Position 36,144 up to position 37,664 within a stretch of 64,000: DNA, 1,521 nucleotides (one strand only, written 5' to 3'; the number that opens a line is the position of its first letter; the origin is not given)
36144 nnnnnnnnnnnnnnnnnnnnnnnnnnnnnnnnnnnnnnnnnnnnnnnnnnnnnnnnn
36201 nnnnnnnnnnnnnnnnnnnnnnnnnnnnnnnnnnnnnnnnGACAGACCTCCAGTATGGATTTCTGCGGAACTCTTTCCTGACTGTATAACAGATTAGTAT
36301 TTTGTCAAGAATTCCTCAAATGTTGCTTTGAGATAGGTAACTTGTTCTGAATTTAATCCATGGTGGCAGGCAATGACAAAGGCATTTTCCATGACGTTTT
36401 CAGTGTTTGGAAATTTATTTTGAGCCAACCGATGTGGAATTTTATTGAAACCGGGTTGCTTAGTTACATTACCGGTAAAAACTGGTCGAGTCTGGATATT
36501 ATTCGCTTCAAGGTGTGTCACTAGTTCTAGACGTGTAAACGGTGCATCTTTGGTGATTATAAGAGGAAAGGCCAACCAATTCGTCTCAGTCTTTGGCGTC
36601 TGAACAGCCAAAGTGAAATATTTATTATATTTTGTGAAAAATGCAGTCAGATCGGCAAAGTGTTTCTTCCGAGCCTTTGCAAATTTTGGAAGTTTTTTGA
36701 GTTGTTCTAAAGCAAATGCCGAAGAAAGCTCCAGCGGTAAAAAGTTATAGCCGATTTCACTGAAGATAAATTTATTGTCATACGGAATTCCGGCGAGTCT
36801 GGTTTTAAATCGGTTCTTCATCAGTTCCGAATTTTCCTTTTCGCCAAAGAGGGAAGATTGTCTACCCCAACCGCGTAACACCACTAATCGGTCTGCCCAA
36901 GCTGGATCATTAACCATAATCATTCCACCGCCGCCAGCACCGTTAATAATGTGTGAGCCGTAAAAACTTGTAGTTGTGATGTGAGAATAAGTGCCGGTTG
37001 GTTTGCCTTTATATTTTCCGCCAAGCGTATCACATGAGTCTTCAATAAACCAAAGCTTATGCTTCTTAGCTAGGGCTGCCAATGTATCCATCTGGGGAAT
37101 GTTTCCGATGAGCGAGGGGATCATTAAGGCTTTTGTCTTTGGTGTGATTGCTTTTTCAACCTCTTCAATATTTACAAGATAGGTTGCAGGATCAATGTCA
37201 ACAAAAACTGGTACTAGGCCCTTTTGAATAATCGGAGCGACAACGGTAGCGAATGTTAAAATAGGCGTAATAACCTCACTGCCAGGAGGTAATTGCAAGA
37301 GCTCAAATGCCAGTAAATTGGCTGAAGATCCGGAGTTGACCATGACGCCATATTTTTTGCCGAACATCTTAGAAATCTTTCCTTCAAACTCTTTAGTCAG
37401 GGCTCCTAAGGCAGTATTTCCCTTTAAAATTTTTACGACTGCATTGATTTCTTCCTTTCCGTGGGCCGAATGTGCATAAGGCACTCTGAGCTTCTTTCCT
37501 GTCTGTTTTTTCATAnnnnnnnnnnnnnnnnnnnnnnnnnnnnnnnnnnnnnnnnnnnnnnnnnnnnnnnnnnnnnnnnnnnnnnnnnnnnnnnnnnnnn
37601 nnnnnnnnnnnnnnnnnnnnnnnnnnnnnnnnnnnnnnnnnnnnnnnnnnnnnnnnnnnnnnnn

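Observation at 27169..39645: Minus-strand glycan operon combining a CDP-3,6-dideoxyhexose-type pathway (no E3 reductase visible) with GT11 fucosyltransferases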

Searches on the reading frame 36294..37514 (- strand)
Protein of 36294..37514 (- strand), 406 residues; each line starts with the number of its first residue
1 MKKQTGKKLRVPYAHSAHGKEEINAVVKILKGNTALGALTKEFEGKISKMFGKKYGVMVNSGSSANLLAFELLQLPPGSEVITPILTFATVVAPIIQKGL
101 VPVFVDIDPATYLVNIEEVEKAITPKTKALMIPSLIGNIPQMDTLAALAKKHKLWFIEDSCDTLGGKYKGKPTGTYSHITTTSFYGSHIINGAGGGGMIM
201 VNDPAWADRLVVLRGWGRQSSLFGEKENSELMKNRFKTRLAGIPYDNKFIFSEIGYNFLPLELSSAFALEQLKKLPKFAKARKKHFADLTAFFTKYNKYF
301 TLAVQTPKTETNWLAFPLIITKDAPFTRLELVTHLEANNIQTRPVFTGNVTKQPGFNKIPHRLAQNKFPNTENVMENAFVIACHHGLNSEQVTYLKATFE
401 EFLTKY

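Call 4: search_protein_families(library=pfam, proteins=[window:36294-37514:-], max_evalue=0.01)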
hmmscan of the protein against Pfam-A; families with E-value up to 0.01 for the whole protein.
window:36294-37514:- (406 aa): 4 families
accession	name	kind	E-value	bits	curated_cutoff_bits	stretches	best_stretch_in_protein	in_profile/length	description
PF01041.23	DegT_DnrJ_EryC1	-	9.5e-81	272.2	19.8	1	19-395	4-355/360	DegT/DnrJ/EryC1/StrS aminotransferase family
PF00155.27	Aminotran_1_2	-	4.9e-07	29.7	19.7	1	40-159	44-185/361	Aminotransferase class I and II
PF01212.27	Beta_elim_lyase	-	3.6e-05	23.7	27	1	40-128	34-123/288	Beta-eliminating lyase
PF01053.26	Cys_Met_Meta_PP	-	0.00027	20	27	1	41-160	55-174/381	Cys/Met metabolism PLP-dependent enzyme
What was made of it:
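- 36294..37514 (-): Cluster-less E1-like sugar 3-dehydratase: DegT fold, His188 in place of the Schiff-base Lys, no [2Fe-2S] ligands. DegT_DnrJ_EryC1 272 bits (call 4).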

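Call 5: search_protein_families(library=ncbifam, proteins=[window:36294-37514:-], max_evalue=0.01)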
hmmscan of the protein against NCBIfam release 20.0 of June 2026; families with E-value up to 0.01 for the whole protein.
window:36294-37514:- (406 aa): 25 families
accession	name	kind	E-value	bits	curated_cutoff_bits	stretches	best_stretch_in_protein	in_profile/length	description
NF011936.0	PRK15407.1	equivalog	2.5e-104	349.4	423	1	8-404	34-437/440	lipopolysaccharide biosynthesis protein RfbH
TIGR03588.1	PseC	equivalog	7.9e-55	186.3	423.5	1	11-401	2-378/380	UDP-4-amino-4,6-dideoxy-N-acetyl-beta-L-altrosamine transaminase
TIGR04181.1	NHT_00031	hypoth_equivalog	3.9e-47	160.9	420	2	35-214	27-221/359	LegC family aminotransferase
NF008687.0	PRK11706.1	equivalog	6.5e-43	146.9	375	1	11-343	2-317/375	dTDP-4-amino-4,6-dideoxygalactose transaminase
NF008658.2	PRK11658.1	equivalog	5.1e-37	127.4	631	1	11-393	5-367/379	UDP-4-amino-4-deoxy-L-arabinose aminotransferase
TIGR02379.1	ECA_wecE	subfamily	3.6e-36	124.7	434.85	1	12-341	3-316/376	dTDP-4-amino-4,6-dideoxy-D-glucose transaminase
TIGR04427.1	PLP_DesI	equivalog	1.2e-30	107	650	1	34-219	48-230/390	dTDP-4-dehydro-6-deoxyglucose aminotransferase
NF006488.0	PRK08912.1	equivalog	5.8e-07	28.8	498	1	55-151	88-190/387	aminotransferase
NF005744.0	PRK07568.1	subfamily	1.8e-06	27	389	1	54-160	88-202/398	pyridoxal phosphate-dependent aminotransferase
NF004770.0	PRK06108.1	subfamily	2.4e-06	26.6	422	1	50-160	93-210/396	pyridoxal phosphate-dependent aminotransferase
NF004650.0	PRK05994.1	equivalog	6.3e-06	25.3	667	1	43-199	68-222/427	O-acetylhomoserine aminocarboxypropyltransferase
NF005817.0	PRK07683.1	equivalog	7.7e-06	24.8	575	1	55-134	90-169/387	aminotransferase A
NF041364.1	GntC_guanitoxin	equivalog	8.6e-06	24.9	415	1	57-133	63-141/356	guanitoxin biosynthesis PLP-dependent (S)-gamma-hydroxy-L-arginine cyclodehydratase GntC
NF009079.0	PRK12414.1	subfamily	1.2e-05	24.5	481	1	35-133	67-169/384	methionine aminotransferase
TIGR01977.1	am_tr_V_EF2568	hypoth_equivalog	4.4e-05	22.7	377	1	72-223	82-233/376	cysteine desulfurase family protein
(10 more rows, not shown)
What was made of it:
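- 36294..37514 (-): NCBIfam RfbH 349 bits, below the 423 cut-off (call 5).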

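Call 6: search_solved_structures(query=window:36294-37514:-, max_evalue=1e-10, show_alignments=3)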
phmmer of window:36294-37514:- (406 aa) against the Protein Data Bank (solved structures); distinct sequences matched with E-value up to 1e-10: 55.
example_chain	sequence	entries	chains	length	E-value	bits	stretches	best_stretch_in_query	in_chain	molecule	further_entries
3bcx_A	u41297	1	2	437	2.9e-71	243.9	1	6-403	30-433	CDP-6-deoxy-L-threo-D-glycero-4-hexulose-3-dehydrase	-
3bb8_A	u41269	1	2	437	1.9e-70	241.2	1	6-403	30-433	CDP-4-keto-6-deoxy-D-glucose-3-dehydrase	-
3b8x_A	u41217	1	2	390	1.1e-53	186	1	9-397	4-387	Pyridoxamine 5-phosphate-dependent dehydrase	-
2r0t_A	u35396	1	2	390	1.5e-53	185.5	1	9-397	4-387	Pyridoxamine 5-phosphate-dependent dehydrase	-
3gr9_A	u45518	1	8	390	1.6e-53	185.5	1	9-397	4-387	ColD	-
2gms_A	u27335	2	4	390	1.6e-53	185.4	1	9-397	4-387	Putative pyridoxamine 5-phosphate-dependent dehydrase, Wbdk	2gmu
7b0m_AAA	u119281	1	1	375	8.6e-45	156.7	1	25-220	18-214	Sugar aminotransferase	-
7b0d_A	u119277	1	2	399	3.9e-39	138.1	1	20-225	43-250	Glutamine--scyllo-inositol transaminase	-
9wvy_A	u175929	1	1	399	7.1e-36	127.4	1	13-384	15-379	Putative NDP-4-keto-6-deoxyglucose-3-dehydratase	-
3bn1_A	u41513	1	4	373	1.7e-35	126.2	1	35-218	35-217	Perosamine synthetase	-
3dr7_A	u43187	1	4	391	2e-35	125.9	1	35-218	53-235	Putative perosamine synthetase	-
3dr4_A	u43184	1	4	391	2.7e-35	125.5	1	35-218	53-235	Putative perosamine synthetase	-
8e77_A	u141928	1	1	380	2.2e-30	109.3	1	21-210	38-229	DegT/DnrJ/EryC1/StrS aminotransferase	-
8e75_A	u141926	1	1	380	2.2e-30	109.3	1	21-210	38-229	DegT/DnrJ/EryC1/StrS aminotransferase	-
3nu7_A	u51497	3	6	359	8.8e-30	107.3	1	18-210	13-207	Aminotransferase WbpE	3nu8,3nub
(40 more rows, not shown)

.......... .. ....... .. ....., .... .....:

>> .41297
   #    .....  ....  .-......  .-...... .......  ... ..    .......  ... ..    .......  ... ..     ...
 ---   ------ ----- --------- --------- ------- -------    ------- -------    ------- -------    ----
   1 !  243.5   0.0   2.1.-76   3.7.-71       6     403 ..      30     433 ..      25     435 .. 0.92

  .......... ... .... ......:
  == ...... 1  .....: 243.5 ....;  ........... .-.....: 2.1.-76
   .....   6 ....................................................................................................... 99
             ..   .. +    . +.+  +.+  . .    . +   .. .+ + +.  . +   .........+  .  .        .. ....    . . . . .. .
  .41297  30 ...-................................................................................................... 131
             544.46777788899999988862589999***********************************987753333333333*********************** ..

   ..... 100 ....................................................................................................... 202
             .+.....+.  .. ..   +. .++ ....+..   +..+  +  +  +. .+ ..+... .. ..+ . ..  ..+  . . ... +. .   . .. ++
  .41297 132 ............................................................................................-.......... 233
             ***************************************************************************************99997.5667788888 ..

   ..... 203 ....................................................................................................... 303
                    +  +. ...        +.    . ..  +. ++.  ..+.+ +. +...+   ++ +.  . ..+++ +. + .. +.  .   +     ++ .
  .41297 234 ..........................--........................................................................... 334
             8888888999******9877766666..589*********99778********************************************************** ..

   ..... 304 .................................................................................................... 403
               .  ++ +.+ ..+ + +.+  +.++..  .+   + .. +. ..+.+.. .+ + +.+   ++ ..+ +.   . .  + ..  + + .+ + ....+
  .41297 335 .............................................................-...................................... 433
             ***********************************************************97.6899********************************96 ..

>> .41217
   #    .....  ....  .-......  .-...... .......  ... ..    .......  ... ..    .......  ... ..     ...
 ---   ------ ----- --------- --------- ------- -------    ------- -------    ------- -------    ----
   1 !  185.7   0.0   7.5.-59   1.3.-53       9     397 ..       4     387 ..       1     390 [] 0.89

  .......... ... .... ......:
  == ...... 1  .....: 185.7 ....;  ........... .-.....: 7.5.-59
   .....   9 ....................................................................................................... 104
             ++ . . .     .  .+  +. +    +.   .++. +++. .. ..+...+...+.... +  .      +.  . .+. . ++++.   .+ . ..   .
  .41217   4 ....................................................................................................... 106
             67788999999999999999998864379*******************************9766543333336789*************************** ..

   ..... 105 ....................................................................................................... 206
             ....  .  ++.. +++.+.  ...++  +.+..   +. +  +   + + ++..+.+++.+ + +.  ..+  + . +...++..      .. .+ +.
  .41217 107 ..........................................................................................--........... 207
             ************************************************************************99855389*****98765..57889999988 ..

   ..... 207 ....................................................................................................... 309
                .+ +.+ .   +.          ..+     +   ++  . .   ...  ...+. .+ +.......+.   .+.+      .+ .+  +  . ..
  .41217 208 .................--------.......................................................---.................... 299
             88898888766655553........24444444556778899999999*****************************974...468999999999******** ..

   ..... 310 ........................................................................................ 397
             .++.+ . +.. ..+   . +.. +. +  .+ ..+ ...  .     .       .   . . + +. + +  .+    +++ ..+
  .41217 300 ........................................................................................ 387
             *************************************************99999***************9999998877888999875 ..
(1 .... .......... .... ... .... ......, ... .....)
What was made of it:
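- On E1 / RfbH (Fe-S, PMP-dependent CDP-sugar 3-dehydrase): SFYGSH aligns to SFYPAHH of 3bcx (call 6).
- The DegT protein's His aligns with E1 His220 (call 6).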

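Call 10: find_homologous_proteins(query=window:36294-37514:-, max_evalue=1e-30)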
Query window:36294-37514:- (406 aa): 7984 proteins with E <= 1e-30 among 8000 candidates; the best 120 are listed.
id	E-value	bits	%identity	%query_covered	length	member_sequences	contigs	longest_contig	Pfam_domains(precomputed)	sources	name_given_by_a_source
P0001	1.7e-271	918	100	100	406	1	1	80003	PF00155.28,PF01041.24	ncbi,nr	ncbi:aminotransferase class I/II-fold pyridoxal phosphate-dependent enzyme [Candidatus Parcubacteria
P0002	2.0e-216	737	81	100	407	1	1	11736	PF00155.28,PF01212.28,PF01053.27,PF01041.24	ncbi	-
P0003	2.2e-215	733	79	100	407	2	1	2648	PF00155.28,PF01212.28,PF01053.27,PF01041.24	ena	-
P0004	2.7e-213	726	79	100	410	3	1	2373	PF00155.28,PF01212.28,PF01053.27,PF01041.24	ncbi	-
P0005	1.4e-211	721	79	98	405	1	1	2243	PF00155.28,PF01212.28,PF01053.27,PF01041.24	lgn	-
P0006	3.5e-211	719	78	100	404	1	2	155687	PF00155.28,PF01212.28,PF01053.27,PF01041.24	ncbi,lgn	ncbi:MAG: aminotransferase class I/II-fold pyridoxal phosphate-dependent enzyme [Minisyncoccia bacte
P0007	6.2e-211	719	78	99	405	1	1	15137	PF00155.28,PF01212.28,PF01053.27,PF01041.24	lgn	-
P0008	5.1e-209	712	77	100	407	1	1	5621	PF00155.28,PF01212.28,PF01053.27,PF01041.24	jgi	jgi:CDP-4-dehydro-6-deoxyglucose reductase, E1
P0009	6.1e-209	712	76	100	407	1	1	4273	PF00155.28,PF01041.24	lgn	-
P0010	7.5e-209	712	77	100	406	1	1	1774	PF00155.28,PF01212.28,PF01041.24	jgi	jgi:CDP-6-deoxy-D-xylo-4-hexulose-3-dehydrase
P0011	1.2e-207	708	76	100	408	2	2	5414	PF00155.28,PF01212.28,PF01053.27,PF01041.24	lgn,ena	-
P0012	3.2e-207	706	76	100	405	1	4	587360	PF00155.28,PF01212.28,PF01053.27,PF01041.24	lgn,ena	-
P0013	3.4e-207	706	75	100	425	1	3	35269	PF00155.28,PF01212.28,PF01053.27,PF01041.24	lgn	-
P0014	3.8e-207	706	77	100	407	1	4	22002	PF00155.28,PF01212.28,PF01053.27,PF01041.24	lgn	-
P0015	4.0e-207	706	77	99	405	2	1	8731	PF00155.28,PF01212.28,PF01053.27,PF01041.24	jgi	jgi:CDP-6-deoxy-D-xylo-4-hexulose-3-dehydrase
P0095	6.1e-198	676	72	100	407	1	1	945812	PF00155.28,PF01212.28,PF01053.27,PF01041.24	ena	-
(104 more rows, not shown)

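Call 11: find_encoding_contigs(protein=window:36294-37514:-, flank=10000, max_places=6)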
Protein window:36294-37514:- (406 aa): no gene with exactly this product is on record in the collection.
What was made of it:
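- Tried and rejected: An exact-sequence lookup of the DegT protein found no contig on record (call 11).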

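Call 18: search_protein_representatives(protein=window:36294-37514:-)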
Query: 406 residues. Proteins with E-value up to 0.001 (for the whole library): 43925; up to 1e-10: 21617; up to 1e-30: 1036. The best 150 are listed.
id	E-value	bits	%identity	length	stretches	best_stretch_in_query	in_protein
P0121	1.2e-133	462.5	54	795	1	10-404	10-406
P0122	4.8e-127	440.7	51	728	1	8-404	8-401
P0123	3.1e-125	434.8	50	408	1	8-406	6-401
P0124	7.4e-110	384.1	46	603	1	9-406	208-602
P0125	5.6e-108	378.0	46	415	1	13-404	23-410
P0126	1.1e-106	373.7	48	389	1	10-395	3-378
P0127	1.4e-102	360.2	45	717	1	2-406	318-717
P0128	4.3e-102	358.6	47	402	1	9-403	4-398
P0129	4.2e-100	352.0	43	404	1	11-403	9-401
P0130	7.4e-98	344.6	47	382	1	10-404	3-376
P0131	1.3e-97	343.9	46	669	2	159-404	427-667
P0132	9.4e-96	337.7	44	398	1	9-405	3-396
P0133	3.2e-95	336.0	44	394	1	10-406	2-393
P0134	7.1e-94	331.5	46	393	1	9-403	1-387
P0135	1.5e-93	330.5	45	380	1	10-403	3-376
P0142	3.3e-81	289.8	43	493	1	5-393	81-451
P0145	3.1e-79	283.3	43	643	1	12-400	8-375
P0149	3.0e-78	280.1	44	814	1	11-393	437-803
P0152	1.0e-76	275.1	43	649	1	11-395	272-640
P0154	2.8e-76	273.6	41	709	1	19-402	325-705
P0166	1.9e-74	267.6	45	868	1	10-390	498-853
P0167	2.9e-74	267.0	41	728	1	8-403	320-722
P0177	1.6e-71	258.0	38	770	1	10-404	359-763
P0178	2.9e-71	257.1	37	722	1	9-403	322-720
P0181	1.2e-70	255.1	40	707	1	5-396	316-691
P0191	3.1e-69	250.4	36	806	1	8-400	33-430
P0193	2.1e-68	247.7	38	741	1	9-402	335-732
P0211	1.3e-64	235.2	37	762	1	10-395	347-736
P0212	2.2e-64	234.5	37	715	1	18-404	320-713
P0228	8.7e-62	225.9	36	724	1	25-405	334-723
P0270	6.6e-57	209.8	36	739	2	159-402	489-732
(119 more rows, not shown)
